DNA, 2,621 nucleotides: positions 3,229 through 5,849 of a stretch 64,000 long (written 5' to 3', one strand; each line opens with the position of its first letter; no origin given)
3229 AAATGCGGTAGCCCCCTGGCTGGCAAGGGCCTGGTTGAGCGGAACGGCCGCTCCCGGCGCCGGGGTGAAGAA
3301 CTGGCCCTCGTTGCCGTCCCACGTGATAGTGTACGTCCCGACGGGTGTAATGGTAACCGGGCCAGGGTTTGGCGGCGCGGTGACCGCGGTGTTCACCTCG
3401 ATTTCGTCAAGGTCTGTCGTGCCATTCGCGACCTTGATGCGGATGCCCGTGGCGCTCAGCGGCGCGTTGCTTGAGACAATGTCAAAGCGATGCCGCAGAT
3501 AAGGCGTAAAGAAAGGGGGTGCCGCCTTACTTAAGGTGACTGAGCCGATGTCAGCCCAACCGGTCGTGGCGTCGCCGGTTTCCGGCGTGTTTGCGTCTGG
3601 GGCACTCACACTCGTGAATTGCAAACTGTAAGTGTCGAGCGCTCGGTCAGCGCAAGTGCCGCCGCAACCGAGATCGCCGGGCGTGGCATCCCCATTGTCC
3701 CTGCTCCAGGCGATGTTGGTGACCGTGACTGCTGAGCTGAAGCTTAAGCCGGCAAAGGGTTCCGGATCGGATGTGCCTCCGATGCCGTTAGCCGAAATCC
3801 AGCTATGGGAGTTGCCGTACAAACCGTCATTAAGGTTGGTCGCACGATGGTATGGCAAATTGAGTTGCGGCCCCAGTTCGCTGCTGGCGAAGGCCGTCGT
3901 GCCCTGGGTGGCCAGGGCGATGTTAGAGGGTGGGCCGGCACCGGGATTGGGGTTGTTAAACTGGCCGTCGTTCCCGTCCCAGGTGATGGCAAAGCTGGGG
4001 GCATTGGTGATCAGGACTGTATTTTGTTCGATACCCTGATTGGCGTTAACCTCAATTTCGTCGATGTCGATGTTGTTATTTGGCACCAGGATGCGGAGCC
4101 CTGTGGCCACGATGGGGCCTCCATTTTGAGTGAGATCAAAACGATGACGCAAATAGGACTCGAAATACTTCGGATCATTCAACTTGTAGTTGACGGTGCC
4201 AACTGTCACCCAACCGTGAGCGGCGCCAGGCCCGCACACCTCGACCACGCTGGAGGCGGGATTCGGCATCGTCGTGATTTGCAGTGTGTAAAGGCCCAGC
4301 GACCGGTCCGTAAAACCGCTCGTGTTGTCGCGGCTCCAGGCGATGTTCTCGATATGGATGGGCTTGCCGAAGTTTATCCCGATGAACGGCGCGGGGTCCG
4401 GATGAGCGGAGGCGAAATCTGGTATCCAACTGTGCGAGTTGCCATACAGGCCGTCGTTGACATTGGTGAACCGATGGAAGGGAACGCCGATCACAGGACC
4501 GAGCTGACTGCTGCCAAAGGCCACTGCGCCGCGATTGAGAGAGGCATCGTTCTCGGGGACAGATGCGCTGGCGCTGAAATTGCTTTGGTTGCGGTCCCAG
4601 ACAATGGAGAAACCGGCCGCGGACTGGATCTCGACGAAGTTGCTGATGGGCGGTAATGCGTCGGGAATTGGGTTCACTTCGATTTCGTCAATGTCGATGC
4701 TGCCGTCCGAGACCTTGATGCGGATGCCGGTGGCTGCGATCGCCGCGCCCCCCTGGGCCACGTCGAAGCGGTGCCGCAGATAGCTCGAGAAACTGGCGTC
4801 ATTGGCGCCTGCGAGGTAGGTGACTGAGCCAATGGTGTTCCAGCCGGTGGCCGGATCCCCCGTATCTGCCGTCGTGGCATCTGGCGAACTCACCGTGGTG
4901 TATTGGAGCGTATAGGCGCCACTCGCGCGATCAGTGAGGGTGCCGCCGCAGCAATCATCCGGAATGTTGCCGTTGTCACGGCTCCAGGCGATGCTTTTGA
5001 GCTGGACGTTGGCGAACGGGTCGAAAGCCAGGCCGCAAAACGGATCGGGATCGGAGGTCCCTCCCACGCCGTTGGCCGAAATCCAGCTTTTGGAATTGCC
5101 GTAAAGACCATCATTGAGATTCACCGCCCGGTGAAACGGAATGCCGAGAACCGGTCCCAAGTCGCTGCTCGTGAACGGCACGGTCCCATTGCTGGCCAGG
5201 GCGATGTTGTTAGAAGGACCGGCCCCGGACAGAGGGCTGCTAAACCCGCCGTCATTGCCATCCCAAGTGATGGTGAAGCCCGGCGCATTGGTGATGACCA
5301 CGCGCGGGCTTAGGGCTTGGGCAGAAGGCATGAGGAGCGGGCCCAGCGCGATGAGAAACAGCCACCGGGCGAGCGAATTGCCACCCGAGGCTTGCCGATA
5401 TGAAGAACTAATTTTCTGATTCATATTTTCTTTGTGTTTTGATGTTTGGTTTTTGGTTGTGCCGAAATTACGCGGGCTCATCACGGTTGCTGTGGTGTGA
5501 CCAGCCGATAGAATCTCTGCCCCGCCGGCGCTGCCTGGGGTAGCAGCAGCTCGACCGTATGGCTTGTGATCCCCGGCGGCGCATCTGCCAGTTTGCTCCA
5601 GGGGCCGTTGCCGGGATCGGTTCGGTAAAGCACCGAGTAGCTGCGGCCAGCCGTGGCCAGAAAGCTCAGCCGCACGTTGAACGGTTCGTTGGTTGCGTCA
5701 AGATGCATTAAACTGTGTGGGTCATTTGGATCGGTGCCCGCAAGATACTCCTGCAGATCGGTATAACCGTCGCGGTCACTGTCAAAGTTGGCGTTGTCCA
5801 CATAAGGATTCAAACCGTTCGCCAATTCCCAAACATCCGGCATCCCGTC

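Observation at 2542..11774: Two translationally coupled giant secreted proteins carry six copies of a discoidin-like module around LTD and CotH-kinase domains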

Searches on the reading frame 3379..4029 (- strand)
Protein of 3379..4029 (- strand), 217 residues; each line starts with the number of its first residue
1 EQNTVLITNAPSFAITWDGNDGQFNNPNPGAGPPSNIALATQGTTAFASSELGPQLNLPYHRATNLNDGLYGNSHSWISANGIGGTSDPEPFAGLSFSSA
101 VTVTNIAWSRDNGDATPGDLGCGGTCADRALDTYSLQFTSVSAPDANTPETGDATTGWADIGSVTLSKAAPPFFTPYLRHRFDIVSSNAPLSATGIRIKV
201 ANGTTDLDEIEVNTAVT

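Call 22: search_solved_structures(query=A1, max_evalue=10, show_alignments=2)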
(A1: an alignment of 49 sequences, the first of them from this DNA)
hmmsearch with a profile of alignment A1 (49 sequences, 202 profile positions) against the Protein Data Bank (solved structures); distinct sequences matched with E-value up to 10: 1.
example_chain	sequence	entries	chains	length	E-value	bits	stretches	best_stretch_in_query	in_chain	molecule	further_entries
2ez4_A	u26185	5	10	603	0.17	14.9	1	35-96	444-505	Pyruvate oxidase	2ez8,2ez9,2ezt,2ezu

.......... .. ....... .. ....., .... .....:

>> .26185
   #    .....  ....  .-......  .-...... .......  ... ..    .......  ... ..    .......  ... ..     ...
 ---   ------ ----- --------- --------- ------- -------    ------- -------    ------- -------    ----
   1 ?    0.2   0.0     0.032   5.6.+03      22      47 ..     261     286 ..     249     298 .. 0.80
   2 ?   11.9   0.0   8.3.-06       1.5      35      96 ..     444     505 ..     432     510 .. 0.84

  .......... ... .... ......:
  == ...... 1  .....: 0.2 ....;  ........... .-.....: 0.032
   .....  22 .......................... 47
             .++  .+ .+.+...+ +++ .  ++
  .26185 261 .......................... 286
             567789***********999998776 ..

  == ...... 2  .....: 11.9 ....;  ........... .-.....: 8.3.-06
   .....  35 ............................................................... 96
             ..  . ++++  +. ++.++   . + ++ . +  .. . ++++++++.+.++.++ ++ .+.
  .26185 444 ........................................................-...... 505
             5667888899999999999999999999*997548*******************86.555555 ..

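Call 25: predict_structure(alignment_id=A1)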
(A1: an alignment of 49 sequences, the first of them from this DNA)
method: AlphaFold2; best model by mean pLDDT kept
length: 217 residues; sequences in the alignment: 49
mean_pLDDT: 94.5   pTM: 0.91
mean pLDDT of the five models: 94.5, 94.2, 94.1, 94.1, 93.2
residues with pLDDT >= 90: 193; 70-90: 16; 50-70: 8; < 50: 0
segments of 3 or more residues with pLDDT < 50: none
pLDDT, mean of each block of 10 residues (from residue 1): 87 96 93 97 98 95 98 96 91 98 98 78 87 98 98 98 97 95 97 98 96 86
secondary structure, 60 per line:
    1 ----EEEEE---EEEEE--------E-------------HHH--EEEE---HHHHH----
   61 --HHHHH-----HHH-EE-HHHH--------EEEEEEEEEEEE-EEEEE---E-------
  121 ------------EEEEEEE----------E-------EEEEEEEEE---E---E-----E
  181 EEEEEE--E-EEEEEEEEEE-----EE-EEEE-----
elements in order: E5-9 E13-17 E45-48 H52-56 H63-67 H80-83 E92-103 E105-109 E133-139 E158-166 E180-186 E191-200 E209-212
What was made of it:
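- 3388..4017 (-): Module S3 (aa 490-699), with a CGGTC loop. This is the module that was modelled. AF2 pLDDT 94.5 (call 25).
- Fold: AF2 pLDDT 94.5 (call 25).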

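Call 28: fold_search(model_id=the predicted structure, library=pdb)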
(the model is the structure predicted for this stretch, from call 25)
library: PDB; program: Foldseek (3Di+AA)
matches with E <= 10: 1330; with E <= 0.001: 127
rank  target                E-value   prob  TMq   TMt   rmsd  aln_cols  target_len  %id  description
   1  3ggl                  5.2e-06  1.00  0.55  0.72   4.0       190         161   10  X-Ray Structure of the C-terminal domain (277-440) of Putative chitobiase from Bacteroides thetaiotaomicron. Northeast S (released 2009-03-31)
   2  4dxt                  6.3e-06  1.00  0.51  0.55   5.5       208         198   11  Human SUN2 (AA 522-717) (released 2012-06-06)
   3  4a42_A                6.6e-06  1.00  0.48  0.77   3.6       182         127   14  CpGH89CBM32-6 produced by Clostridium perfringens (released 2012-04-04)
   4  4a42_B                7.4e-06  1.00  0.47  0.76   4.2       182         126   13  CpGH89CBM32-6 produced by Clostridium perfringens (released 2012-04-04)
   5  2v72                  1.0e-05  1.00  0.50  0.75   4.3       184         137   16  The structure of the family 32 CBM from C. perfringens NanJ in complex with galactose (released 2007-08-21)
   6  4zxe_A                1.8e-05  1.00  0.48  0.76   3.6       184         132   20  X-ray crystal structure of chitosan-binding module 1 derived from chitosanase/glucanase from Paenibacillus sp. IK-5. (released 2016-04-13)
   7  6or4_A                2.4e-05  1.00  0.48  0.24   3.8       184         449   16  Crystal structure of SpGH29 (released 2019-07-10)
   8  2kd7_MODEL_1_A        2.5e-05  1.00  0.53  0.70   4.0       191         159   12  Solution NMR structure of F5/8 type C-terminal domain of a putative chitobiase from Bacteroides thetaiotaomicr (released 2009-02-03)
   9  4a41                  2.7e-05  1.00  0.49  0.73   4.2       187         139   12  CpGH89CBM32-5, from Clostridium perfringens, in complex with galactose (released 2012-04-04)
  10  1k12                  2.7e-05  1.00  0.46  0.60   6.9       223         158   14  Fucose Binding lectin (released 2002-07-31)
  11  4cu9_B                2.9e-05  1.00  0.49  0.56   5.4       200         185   16  Unravelling the multiple functions of the architecturally intricate Streptococcus pneumoniae beta-galactosidase, BgaA (released 2014-08-20)
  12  6wmg                  2.9e-05  1.00  0.48  0.52   5.7       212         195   10  Human Sun2 (500-717) (released 2020-12-02)
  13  6org_B                3.0e-05  1.00  0.48  0.24   4.0       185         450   16  Crystal structure of SpGH29 (released 2019-07-10)
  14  4a44                  3.0e-05  1.00  0.49  0.72   4.3       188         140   12  CpGH89CBM32-5, from Clostridium perfringens, in complex with the Tn Antigen (released 2012-04-04)
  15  4zy9_A                3.2e-05  1.00  0.47  0.72   4.6       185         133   19  X-ray crystal structure of selenomethionine-labelled V110M mutant of chitosan-binding module 1 derived from chitosanas (released 2016-04-13)
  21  4zxe_C                5.7e-05  1.00  0.48  0.73   3.5       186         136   20  X-ray crystal structure of chitosan-binding module 1 derived from chitosanase/glucanase from Paenibacillus sp. IK-5. (released 2016-04-13)
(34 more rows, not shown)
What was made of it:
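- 3388..4017 (-): Foldseek matches to CBM32 / F5-8C / SUN domains (call 28).
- On Discoidin / F5-8 type C / CBM32 (galactose-binding-domain-like fold): There were 127 PDB hits at E<=1e-3, led by 3ggl, 4a42, 2v72 and 4zxe (target-normalised TM 0.72-0.77, call 28).
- Closest known: F5/8 type C. Same: Same β-sandwich jelly-roll fold (Foldseek E ~5e-6, target-normalised TM 0.72-0.77, call 28).
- Foldseek hits to CBM32, F5/8C and fucolectin structures at E ~5e-6, target-normalised TM 0.72-0.77 (call 28). Discoidin-like folds also mediate protein-protein contacts; SUN2 and APC10/DOC domains were among the hits (call 28). SUN2 and APC10-containing structures are among the top fold matches (call 28). 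Most top fold hits are carbohydrate-binding CBM32 or F5/8C domains (call 28).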

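Call 29: search_protein_families(library=pfam, alignment_id=A1, max_evalue=10)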
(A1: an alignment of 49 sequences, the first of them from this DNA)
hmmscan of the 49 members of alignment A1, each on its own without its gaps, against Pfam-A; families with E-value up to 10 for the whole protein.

A. member 1, seq(217 aa): 0 families

B. families by the number of members that match (of 49 scanned): 12 families
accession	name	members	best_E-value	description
PF24135.1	DUF7402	1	0.0028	Domain of unknown function (DUF7402)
PF06438.17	HasA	1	0.02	Heme-binding protein A (HasA)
PF25815.1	CTHRC1_C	1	0.045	CTHRC1, C-terminal domain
PF19701.4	DUF6199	1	0.078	Family of unknown function (DUF6199)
PF15540.11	Ntox47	1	0.091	Bacterial toxin 47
PF00754.31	F5_F8_type_C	1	0.11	F5/8 type C domain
PF10946.13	DUF2625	1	0.13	Protein of unknown function DUF2625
PF14597.12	Lactamase_B_5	1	0.17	Metallo-beta-lactamase superfamily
PF18727.6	ALMS_repeat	1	0.2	Alstrom syndrome repeat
PF14411.12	LHH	1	0.24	A nuclease of the HNH/ENDO VII superfamily with conserved LHH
PF00835.24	SNAP-25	1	0.29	SNAP-25 family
PF01469.24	Pentapeptide_2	1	0.5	Pentapeptide repeats (8 copies)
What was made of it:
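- On Discoidin / F5-8 type C / CBM32 (galactose-binding-domain-like fold): Of 49 modules, the best is E 0.11 in a single member (call 29).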

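Call 38: search_protein_representatives(alignment_id=A1)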
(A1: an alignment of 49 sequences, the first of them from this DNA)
Query: 49 sequences, 202 profile positions. Proteins with E-value up to 0.001 (for the whole library): 1258; up to 1e-10: 663; up to 1e-30: 284. The best 150 are listed.
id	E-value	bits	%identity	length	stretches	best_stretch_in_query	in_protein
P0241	0.0e+00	1611.8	-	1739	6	1-202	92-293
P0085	0.0e+00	1365.2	-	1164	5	3-202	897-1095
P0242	0.0e+00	1263.2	-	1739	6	3-202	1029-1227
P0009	0.0e+00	1121.7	-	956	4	2-201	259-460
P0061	0.0e+00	1080.0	-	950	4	1-202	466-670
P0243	0.0e+00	1074.7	-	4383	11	37-201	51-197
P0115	0.0e+00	1014.7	-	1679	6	1-201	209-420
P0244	4.6e-283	947.4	-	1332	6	2-201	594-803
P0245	8.7e-261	874.7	-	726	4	1-201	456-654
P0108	1.2e-260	874.2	-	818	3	2-202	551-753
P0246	2.2e-244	821.1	-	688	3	1-202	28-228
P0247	1.8e-233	785.5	-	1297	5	1-201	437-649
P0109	1.6e-230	775.9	-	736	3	1-202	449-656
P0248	1.3e-222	750.1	-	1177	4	1-202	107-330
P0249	2.3e-221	746.0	-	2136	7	37-201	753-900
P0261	1.1e-155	531.5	-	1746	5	33-201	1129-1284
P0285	2.0e-113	393.5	-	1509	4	36-201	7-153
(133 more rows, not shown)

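Call 48: search_protein_families(library=pfam, proteins=[P0243, P0249, P0261, P0285], max_evalue=0.001)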
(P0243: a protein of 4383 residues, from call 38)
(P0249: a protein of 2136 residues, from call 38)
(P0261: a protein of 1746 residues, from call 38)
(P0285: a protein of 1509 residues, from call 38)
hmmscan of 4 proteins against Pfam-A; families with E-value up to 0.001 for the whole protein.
P0243 (4383 aa): 19 families
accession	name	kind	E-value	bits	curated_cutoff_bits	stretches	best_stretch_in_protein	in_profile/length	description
PF02494.22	HYR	-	2e-100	329.7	21.7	9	2587-2666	1-81/81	HYR domain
PF22544.2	HYDIN_VesB_CFA65-like_Ig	-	5.2e-55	184.3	25.5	3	739-825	10-93/100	HYDIN/CFA65/VesB-like, Ig-like domain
PF22073.2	Cep192_D4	-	6e-47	158.9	35.5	3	3160-3258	8-111/112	Cep192 domain 4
PF25390.1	WD40_RLD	-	1.5e-36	127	150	2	2890-3092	10-276/363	RCC1-like domain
PF15780.11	ASH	-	8.1e-34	116.2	27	3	3160-3244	11-92/98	Abnormal spindle-like microcephaly-assoc'd, ASPM-SPD-2-Hydin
PF12371.14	TMEM131_like_N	-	9.4e-29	99.9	28.8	0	741-815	10-82/84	Transmembrane protein 131-like N-terminal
PF13540.12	RCC1_2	-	4.6e-28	96.7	22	2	3025-3053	1-29/30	Regulator of chromosome condensation (RCC1) repeat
PF07610.17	DUF1573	-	1.3e-21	76.9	26.1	1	738-831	7-96/98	Protein of unknown function (DUF1573)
PF17963.7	Big_9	-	1.3e-17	64.8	23.6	1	4202-4295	1-89/89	Bacterial Ig domain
PF22067.2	Cep192_D3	-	2.5e-17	63.2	27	0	743-814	12-80/99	Cep192 domain 3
PF12733.13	Cadherin-like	-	6.1e-15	55.9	24.2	1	846-931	2-88/89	Cadherin-like beta sandwich domain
PF24507.1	Ig_CFAP65_4th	-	1.8e-13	51.1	27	0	2708-2785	5-76/76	CFAP65, fourth Ig-like domain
PF17803.7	Cadherin_4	-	2.6e-11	44.3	25.1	1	4202-4263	11-71/71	Bacterial cadherin-like domain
PF17892.7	Cadherin_5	-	1.3e-10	41.4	26.5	1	4202-4296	2-97/98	Cadherin-like domain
PF24770.2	Ig-CFAP74_2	-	1.3e-09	39.2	27.4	0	2741-2788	138-185/185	CFAP74 second Ig-like domain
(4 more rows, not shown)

P0249 (2136 aa): 8 families
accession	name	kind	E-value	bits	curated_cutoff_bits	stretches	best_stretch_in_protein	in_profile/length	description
PF02494.22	HYR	-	5.4e-45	152.1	21.7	4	1388-1467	2-81/81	HYR domain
PF22544.2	HYDIN_VesB_CFA65-like_Ig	-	6.9e-27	94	25.5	4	1303-1384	23-99/100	HYDIN/CFA65/VesB-like, Ig-like domain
PF15780.11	ASH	-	4.3e-20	72.1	27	2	383-471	9-92/98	Abnormal spindle-like microcephaly-assoc'd, ASPM-SPD-2-Hydin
PF22073.2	Cep192_D4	-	4.6e-17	62.7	35.5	0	382-482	5-109/112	Cep192 domain 4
PF07610.17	DUF1573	-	2.9e-14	53.3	26.1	0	1655-1743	7-89/98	Protein of unknown function (DUF1573)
PF12371.14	TMEM131_like_N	-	1.3e-09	38.5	28.8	1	390-467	10-82/84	Transmembrane protein 131-like N-terminal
PF02367.23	TsaE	-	0.00019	21.8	26.6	0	1094-1133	6-45/128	Threonylcarbamoyl adenosine biosynthesis protein TsaE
PF24507.1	Ig_CFAP65_4th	-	0.00034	21.4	27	0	425-468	21-61/76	CFAP65, fourth Ig-like domain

P0261 (1746 aa): 2 families
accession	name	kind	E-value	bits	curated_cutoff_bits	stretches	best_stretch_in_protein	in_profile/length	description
PF12951.13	PATR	-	1.4e-13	51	27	2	483-511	1-29/30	Passenger-associated-transport-repeat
PF02494.22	HYR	-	1.8e-11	44.6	21.7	1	697-771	5-81/81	HYR domain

P0285 (1509 aa): 0 families
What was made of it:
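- Other proteins with the module carry HYR, ASH-Ig, cadherin-like and PATR domains (call 48). The module co-occurs with adhesin-type Ig, HYR, cadherin and PATR domains (call 48).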

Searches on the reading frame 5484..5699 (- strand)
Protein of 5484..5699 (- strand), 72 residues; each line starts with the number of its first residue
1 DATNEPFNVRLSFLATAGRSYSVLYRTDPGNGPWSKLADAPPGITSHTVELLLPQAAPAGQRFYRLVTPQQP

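Call 64: find_homologous_proteins(query=A4, max_evalue=0.001)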
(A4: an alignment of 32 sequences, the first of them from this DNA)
Query A4 (32 sequences) (72 aa, profile of the alignment): 32 proteins with E <= 0.001 among 477 candidates.
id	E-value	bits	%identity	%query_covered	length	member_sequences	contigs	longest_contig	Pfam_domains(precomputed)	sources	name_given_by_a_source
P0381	4.9e-13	67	46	90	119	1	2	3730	-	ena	-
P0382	1.5e-12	65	52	86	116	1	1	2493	-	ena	-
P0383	4.4e-10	57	47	82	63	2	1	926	-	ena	-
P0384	6.5e-10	57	48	86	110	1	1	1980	PF18884.6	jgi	jgi:hypothetical protein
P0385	1.9e-9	55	39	53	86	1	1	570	-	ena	-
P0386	2.3e-9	55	42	83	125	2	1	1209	-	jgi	jgi:hypothetical protein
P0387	1.3e-8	53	47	86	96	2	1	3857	-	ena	-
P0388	1.3e-8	52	50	83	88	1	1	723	-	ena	-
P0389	1.3e-8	52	47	89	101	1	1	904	-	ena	-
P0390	2.7e-8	52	25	78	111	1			-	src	-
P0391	4.7e-7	48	33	83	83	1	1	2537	-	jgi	jgi:hypothetical protein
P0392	6.7e-7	47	24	81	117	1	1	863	-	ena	-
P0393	1.0e-6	46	42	46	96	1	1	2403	-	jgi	jgi:hypothetical protein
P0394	1.3e-6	46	64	18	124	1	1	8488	-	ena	-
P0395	1.3e-6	46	58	17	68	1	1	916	-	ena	-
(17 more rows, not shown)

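Call 67: search_protein_families(library=pfam, proteins=[window:5484-5699:-], max_evalue=10)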
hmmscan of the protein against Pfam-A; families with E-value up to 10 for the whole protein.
seq(72 aa): 1 family
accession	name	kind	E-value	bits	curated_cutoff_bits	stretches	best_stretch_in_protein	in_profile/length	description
PF13415.12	Kelch_3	-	0.1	13.3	22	1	18-49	14-45/48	Galactose oxidase, central domain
